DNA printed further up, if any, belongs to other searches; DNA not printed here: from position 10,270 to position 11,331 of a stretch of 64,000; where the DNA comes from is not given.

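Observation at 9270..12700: GC-rich convergent island: candidate anti-defence cassette array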

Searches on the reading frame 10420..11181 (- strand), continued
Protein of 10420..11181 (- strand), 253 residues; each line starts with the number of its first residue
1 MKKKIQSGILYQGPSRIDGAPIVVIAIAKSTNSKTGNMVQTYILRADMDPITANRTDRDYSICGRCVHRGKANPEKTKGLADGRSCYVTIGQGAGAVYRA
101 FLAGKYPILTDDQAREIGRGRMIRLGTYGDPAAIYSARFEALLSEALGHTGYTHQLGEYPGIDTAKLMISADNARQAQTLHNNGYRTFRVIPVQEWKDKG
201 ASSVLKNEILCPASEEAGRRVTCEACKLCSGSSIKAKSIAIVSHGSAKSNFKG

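Call 61: search_dna_similar(query=window:10420-11181:-, collection=phages, mode=protein, max_rows=60, max_evalue=0.001, rows=spread)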
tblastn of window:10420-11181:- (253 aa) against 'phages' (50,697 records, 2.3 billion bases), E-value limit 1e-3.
Records with a match: 152; places in all: 152; records where one place covers at least 80% of the query: 151.
Best place of each record, by identity: 60-80% 1; <60% 151.
By first word of the organism name: Mycobacterium 65; Klebsiella 29; Gordonia 28; Microcystis 8; Roseobacter 4; Ruegeria 2; Proteus 2; Raoultella 2; Phaeobacter 1; Bacteriophage 1; and 10 more.
By host as written in the record: Mycobacterium smegmatis mc2 155 54; Gordonia terrae 3612 24; Klebsiella pneumoniae 12; - 7; Klebsiella pneumoniae K23 7; Microcystis aeruginosa FACHB524 4; Ruegeria pomeroyi DSS-3 3; Mycobacterium smegmatis mc#155 3; and 28 more.
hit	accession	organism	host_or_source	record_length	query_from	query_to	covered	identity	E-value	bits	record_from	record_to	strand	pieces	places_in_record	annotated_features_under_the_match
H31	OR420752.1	Roseobacter phage CRP-403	Paracoccaceae bacterium strain FZCC0037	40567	6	251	97%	53.4%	8e-60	209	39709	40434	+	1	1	hypothetical protein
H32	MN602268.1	Bacteriophage DSS3_MAL1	-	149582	9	252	96%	43.3%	4e-48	175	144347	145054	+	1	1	hypothetical protein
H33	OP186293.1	Rhodobacter phage RcXuper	Rhodobacter capsulatus YW1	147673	9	247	94%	42.8%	4e-46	170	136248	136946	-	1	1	hypothetical protein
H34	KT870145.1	Roseobacter phage DSS3P8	Ruegeria pomeroyi DSS-3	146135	9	247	94%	42.4%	1e-42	159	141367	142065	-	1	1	hypothetical protein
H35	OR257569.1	Ruegeria phage RpAliso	Ruegeria pomeroyi DSS-3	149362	9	231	88%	44.2%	5e-49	178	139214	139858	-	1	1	hypothetical protein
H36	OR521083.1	Mycobacterium phage Diminimus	Mycobacterium smegmatis mc#155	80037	2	251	99%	36.9%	2e-30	124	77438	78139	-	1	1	156: hypothetical protein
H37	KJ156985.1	Mycobacterium phage RhynO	Mycobacterium smegmatis mc2 155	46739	9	251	96%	37.7%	1e-40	154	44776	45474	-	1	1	74: hypothetical protein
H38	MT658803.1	Mycobacterium phage Reindeer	Mycobacterium smegmatis mc2 155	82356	4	251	98%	36.6%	5e-29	120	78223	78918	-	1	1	153: hypothetical protein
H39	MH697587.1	Mycobacterium phage IPhane7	Mycobacterium smegmatis mc2 155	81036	2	251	99%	36.1%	8e-31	125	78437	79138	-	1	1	156: hypothetical protein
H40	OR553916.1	Mycobacterium phage Dulcita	Mycobacterium smegmatis mc2 155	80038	2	251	99%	36.1%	1e-30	125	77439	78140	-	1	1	156: hypothetical protein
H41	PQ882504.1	Enterobacter phage FENT2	Enterobacter kobei AG07E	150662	9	231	88%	40.3%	4e-39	149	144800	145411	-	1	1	hypothetical protein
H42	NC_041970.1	Mycobacterium phage Bongo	Mycobacterium smegmatis mc2 155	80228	2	251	99%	35.7%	1e-29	122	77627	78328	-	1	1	153: hypothetical protein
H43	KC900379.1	Mycobacterium phage PegLeg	Mycobacterium smegmatis mc2 155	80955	2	251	99%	35.7%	1e-29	122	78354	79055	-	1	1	hypothetical protein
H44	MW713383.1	Mycobacterium phage SirSheldon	Mycolicibacterium smegmatis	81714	2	251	99%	35.7%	1e-29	122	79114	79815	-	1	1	hypothetical protein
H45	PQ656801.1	Cronobacter phage Csp-D17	Cronobacter sakazakii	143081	9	231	88%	39.8%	5e-39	149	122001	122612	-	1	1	record has no annotation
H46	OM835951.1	Klebsiella phage KP12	Klebsiella pneumoniae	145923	9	231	88%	38.2%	3e-37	144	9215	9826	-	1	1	hypothetical protein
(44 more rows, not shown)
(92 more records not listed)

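Call 65: search_protein_families(library=pfam, proteins=[L039:9202-9567:+], max_evalue=10)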
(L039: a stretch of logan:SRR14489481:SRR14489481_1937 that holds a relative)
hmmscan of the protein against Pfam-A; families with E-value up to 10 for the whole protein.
L039:9202-9567:+ (121 aa): 2 families
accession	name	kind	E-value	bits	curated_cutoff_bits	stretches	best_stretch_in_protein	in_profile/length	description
PF23907.1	DUF7249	-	0.07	14.6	27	1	26-97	4-77/93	Family of unknown function (DUF7249)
PF08906.16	T6SS_Tdi1_C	-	0.21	11.9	27.4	1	72-101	4-32/75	T6SS immunity protein Tdi1, C-terminal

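Call 93: search_protein_families(library=pfam, alignment_id=A1, max_evalue=1)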
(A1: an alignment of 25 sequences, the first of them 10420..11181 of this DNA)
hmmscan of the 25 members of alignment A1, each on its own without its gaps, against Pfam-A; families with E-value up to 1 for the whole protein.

A. member 1, window:10420-11181:- (253 aa): 1 family
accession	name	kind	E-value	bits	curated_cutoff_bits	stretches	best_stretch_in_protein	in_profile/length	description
PF23872.1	DUF7227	-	6.7e-06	26.3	27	1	169-249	138-215/223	Domain of unknown function (DUF7227)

B. families by the number of members that match (of 25 scanned): 9 families
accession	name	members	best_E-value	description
PF23872.1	DUF7227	23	2.3e-08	Domain of unknown function (DUF7227)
PF04874.19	Mak16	11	0.087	Mak16 protein C-terminal region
PF09626.15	DHC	3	0.0078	Dihaem cytochrome c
PF05382.19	Amidase_5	2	0.029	Bacteriophage peptidoglycan hydrolase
PF19317.4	Gag_p24_C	1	0.037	Gag protein p24 C-terminal domain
PF09814.14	HECT_2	1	0.044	HECT-like Ubiquitin-conjugating enzyme (E2)-binding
PF21765.4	CUB_A2MG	1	0.11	A2MG, CUB domain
PF24370.1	DUF7526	1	0.26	Family of unknown function (DUF7526)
PF23145.1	Zf_2nd_IFT121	1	0.29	IFT121, second zinc finger domain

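Call 108: get_annotated_region(hit=H46, flank=4000)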
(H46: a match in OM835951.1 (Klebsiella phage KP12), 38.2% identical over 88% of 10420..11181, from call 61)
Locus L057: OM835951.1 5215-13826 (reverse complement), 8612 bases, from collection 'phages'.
description: Klebsiella phage KP12 clone KP12_1, partial sequence.
organism: Klebsiella phage KP12 (NCBI taxid 2923374)
taxonomy: Viruses; Duplodnaviria; Heunggongvirae; Uroviricota; Caudoviricetes; Vequintavirinae
host: Klebsiella pneumoniae; source: sewage; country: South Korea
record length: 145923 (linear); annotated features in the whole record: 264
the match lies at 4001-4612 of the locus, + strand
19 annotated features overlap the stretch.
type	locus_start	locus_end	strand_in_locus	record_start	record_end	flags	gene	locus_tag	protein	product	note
CDS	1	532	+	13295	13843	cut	-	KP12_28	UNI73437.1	hypothetical protein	KP12.peg.28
CDS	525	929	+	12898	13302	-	-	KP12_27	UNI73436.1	hypothetical protein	KP12.peg.27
CDS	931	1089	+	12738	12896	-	-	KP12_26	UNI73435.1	hypothetical protein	KP12.peg.26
CDS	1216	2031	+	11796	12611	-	-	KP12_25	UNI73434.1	hypothetical protein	KP12.peg.25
CDS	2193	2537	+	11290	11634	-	-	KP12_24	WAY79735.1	hypothetical protein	KP12.peg.24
CDS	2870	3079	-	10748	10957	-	-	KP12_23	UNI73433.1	hypothetical protein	KP12.peg.23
CDS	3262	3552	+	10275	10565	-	-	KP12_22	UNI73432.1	hypothetical protein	KP12.peg.22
CDS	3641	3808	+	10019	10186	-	-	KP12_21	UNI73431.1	hypothetical protein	KP12.peg.21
CDS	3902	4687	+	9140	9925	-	-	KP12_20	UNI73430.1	hypothetical protein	KP12.peg.20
CDS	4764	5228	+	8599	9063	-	-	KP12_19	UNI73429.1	hypothetical protein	KP12.peg.19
CDS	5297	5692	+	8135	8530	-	-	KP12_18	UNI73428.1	hypothetical protein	KP12.peg.18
CDS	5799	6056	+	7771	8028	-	-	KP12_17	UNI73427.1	hypothetical protein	KP12.peg.17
CDS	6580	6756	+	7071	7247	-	-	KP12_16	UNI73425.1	hypothetical protein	KP12.peg.16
CDS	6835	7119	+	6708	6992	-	-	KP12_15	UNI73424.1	hypothetical protein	KP12.peg.15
CDS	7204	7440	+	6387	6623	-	-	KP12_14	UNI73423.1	hypothetical protein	KP12.peg.14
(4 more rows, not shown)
